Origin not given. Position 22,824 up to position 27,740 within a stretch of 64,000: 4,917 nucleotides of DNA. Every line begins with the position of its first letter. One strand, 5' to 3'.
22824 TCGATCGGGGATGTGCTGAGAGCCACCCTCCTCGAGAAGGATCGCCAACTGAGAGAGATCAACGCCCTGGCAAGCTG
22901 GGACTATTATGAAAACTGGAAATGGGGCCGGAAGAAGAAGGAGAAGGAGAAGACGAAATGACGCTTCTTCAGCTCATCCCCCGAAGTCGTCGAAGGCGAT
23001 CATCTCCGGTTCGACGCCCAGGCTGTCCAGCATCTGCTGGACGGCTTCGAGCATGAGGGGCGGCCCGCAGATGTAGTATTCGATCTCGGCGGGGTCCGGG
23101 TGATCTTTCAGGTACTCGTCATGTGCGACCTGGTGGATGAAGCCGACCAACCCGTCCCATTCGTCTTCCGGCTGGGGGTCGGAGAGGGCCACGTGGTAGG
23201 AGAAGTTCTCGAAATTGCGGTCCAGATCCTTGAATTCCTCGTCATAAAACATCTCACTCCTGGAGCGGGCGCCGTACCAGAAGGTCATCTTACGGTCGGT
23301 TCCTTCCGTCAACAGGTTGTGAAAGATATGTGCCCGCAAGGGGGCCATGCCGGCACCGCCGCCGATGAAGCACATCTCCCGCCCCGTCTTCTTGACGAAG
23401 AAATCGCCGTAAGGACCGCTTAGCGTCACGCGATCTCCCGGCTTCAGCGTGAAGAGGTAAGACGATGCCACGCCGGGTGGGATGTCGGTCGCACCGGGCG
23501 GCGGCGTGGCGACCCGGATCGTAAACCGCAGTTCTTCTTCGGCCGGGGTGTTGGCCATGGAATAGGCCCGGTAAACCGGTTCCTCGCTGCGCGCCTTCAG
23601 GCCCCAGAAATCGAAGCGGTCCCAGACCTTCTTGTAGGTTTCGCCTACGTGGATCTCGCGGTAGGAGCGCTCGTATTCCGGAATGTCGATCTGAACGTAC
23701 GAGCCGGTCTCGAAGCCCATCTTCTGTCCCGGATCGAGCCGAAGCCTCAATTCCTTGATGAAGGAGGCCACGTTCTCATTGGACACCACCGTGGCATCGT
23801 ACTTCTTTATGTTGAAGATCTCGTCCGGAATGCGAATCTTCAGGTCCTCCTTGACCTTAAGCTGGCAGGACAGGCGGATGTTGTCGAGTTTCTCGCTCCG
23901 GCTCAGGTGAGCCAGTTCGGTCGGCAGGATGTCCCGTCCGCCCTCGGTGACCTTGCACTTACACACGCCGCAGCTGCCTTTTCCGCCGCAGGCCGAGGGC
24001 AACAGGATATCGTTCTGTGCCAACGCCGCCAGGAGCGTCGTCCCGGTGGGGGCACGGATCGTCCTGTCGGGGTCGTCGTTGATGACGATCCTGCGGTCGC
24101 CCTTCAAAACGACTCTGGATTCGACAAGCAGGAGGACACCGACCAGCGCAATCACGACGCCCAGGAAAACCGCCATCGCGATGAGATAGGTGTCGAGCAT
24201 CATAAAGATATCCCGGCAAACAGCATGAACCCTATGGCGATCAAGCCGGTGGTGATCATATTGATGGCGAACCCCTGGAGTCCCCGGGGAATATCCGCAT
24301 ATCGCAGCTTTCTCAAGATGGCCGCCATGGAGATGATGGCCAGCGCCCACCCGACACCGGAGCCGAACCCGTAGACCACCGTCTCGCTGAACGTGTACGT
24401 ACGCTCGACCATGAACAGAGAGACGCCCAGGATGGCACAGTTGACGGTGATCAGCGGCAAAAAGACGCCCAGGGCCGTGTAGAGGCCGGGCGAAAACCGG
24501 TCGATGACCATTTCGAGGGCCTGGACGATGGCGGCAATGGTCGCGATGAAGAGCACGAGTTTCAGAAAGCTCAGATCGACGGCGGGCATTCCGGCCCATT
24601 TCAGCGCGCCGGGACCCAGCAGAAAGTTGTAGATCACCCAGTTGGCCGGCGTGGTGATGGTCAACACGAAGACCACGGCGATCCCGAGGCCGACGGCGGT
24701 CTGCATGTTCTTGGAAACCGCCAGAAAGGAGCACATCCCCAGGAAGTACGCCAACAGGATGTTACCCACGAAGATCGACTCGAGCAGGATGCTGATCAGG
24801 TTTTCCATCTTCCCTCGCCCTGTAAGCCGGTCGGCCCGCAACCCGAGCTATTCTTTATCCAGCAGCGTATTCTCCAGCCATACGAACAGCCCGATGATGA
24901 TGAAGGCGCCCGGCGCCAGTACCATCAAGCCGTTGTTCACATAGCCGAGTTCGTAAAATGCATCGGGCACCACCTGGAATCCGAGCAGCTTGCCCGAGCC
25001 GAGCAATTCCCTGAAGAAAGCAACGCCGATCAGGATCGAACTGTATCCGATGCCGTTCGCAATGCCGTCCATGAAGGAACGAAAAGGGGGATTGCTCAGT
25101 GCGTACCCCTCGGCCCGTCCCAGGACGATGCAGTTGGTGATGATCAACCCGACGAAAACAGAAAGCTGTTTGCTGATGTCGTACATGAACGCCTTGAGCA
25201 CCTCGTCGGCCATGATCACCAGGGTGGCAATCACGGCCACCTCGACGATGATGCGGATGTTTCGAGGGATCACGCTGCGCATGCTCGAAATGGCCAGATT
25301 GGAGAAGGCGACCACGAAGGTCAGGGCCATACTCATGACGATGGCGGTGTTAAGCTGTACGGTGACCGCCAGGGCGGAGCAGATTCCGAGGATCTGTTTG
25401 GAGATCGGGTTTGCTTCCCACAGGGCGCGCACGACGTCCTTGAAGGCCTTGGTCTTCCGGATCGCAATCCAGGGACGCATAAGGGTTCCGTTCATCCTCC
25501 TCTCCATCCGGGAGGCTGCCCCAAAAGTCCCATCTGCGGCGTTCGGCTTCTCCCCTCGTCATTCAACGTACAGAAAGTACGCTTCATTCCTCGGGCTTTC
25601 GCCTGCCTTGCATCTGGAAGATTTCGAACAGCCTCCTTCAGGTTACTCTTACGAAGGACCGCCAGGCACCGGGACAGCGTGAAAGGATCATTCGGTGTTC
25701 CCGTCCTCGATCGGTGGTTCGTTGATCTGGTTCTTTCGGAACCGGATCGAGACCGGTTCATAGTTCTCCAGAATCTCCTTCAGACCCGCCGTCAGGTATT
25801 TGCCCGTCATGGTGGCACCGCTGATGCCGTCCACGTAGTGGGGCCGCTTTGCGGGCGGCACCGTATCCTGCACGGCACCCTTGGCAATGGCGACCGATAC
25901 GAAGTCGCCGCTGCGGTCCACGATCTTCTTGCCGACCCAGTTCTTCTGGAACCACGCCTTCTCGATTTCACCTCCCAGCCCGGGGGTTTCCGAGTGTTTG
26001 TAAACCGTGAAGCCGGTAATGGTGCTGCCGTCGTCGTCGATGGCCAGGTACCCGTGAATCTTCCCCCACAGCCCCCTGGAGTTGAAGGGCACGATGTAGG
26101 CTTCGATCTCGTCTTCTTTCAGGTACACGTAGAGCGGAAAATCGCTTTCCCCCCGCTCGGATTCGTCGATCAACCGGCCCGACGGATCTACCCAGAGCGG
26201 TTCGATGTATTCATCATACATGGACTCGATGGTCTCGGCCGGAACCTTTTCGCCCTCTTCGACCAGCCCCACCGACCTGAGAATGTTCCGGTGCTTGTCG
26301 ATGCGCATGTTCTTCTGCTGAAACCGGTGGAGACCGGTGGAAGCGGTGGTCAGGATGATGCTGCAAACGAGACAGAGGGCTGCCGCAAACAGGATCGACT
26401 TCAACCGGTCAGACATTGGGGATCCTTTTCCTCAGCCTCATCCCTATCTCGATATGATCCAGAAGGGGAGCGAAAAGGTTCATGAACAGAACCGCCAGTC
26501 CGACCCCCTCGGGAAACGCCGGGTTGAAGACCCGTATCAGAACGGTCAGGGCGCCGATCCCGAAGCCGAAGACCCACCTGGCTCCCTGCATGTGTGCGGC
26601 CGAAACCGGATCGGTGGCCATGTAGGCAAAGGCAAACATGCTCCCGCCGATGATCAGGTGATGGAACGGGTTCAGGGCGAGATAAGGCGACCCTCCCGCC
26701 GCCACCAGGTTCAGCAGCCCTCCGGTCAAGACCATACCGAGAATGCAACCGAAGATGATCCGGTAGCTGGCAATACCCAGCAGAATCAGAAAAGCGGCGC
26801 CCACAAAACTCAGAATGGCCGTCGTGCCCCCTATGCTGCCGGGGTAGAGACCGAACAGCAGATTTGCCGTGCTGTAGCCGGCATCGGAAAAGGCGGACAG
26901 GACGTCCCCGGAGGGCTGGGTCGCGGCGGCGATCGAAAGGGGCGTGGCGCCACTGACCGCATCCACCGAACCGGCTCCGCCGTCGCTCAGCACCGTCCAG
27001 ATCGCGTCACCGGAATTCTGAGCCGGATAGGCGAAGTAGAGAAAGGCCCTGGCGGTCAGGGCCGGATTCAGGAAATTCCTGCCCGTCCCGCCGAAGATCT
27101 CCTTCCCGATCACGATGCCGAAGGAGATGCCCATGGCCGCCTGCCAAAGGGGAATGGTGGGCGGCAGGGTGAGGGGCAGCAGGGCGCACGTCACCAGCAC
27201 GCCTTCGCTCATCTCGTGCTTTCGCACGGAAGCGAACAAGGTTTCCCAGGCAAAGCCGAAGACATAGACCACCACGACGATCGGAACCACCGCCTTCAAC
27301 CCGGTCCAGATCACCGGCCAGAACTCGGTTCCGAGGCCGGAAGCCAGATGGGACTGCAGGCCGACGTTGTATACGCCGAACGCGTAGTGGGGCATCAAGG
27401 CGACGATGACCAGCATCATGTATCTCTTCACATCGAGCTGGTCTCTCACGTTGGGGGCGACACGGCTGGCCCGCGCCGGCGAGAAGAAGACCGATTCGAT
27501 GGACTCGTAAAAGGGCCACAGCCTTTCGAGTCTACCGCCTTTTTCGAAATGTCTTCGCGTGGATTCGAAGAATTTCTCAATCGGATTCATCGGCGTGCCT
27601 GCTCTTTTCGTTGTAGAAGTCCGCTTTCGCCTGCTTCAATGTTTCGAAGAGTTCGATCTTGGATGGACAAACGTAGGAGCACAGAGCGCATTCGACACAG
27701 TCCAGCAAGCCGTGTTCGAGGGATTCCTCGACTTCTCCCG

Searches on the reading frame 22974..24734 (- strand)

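Call 7: search_protein_families(library=pfam, proteins=[window:22974-24734:-])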
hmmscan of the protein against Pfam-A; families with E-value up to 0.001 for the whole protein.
window:22974-24734:- (586 aa): 3 families
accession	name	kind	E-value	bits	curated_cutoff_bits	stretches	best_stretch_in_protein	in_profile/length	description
PF00175.26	NAD_binding_1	-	1.2e-14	55.3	22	1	456-566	1-108/109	Oxidoreductase NAD-binding domain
PF00111.32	Fer2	-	1.8e-12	47.5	21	1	220-295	3-77/77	2Fe-2S iron-sulfur cluster binding domain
PF00970.30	FAD_binding_6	-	2e-09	38.1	21.1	1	383-445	43-97/99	Oxidoreductase FAD-binding domain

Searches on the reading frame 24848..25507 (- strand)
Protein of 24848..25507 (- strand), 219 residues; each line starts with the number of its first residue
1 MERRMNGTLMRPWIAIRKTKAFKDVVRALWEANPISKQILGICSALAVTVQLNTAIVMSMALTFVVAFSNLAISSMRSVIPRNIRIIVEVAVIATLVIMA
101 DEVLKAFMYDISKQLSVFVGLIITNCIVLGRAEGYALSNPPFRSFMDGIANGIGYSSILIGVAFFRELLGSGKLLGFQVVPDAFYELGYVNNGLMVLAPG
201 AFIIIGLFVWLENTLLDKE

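Call 7: search_protein_families(library=pfam, proteins=[window:24848-25507:-])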
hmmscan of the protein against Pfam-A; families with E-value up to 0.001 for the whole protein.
window:24848-25507:- (219 aa): 1 family
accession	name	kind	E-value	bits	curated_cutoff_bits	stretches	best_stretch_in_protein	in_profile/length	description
PF02508.19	Rnf-Nqr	-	1.6e-54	185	23.8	1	23-208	3-173/174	Rnf-Nqr subunit, membrane protein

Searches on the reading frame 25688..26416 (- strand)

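Call 7: search_protein_families(library=pfam, proteins=[window:25688-26416:-])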
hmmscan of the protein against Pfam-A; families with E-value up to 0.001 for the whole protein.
window:25688-26416:- (242 aa): 1 family
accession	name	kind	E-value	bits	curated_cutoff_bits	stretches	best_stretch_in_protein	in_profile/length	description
PF04205.19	FMN_bind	-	1.5e-17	64.5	22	1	115-217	1-77/77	FMN-binding domain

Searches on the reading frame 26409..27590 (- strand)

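Call 7: search_protein_families(library=pfam, proteins=[window:26409-27590:-])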
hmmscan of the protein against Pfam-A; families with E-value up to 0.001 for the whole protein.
window:26409-27590:- (393 aa): 1 family
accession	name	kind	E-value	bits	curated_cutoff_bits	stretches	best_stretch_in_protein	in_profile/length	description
PF03116.20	NQR2_RnfD_RnfE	-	2e-86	290.5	27.7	1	44-380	4-289/296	NQR2, RnfD, RnfE family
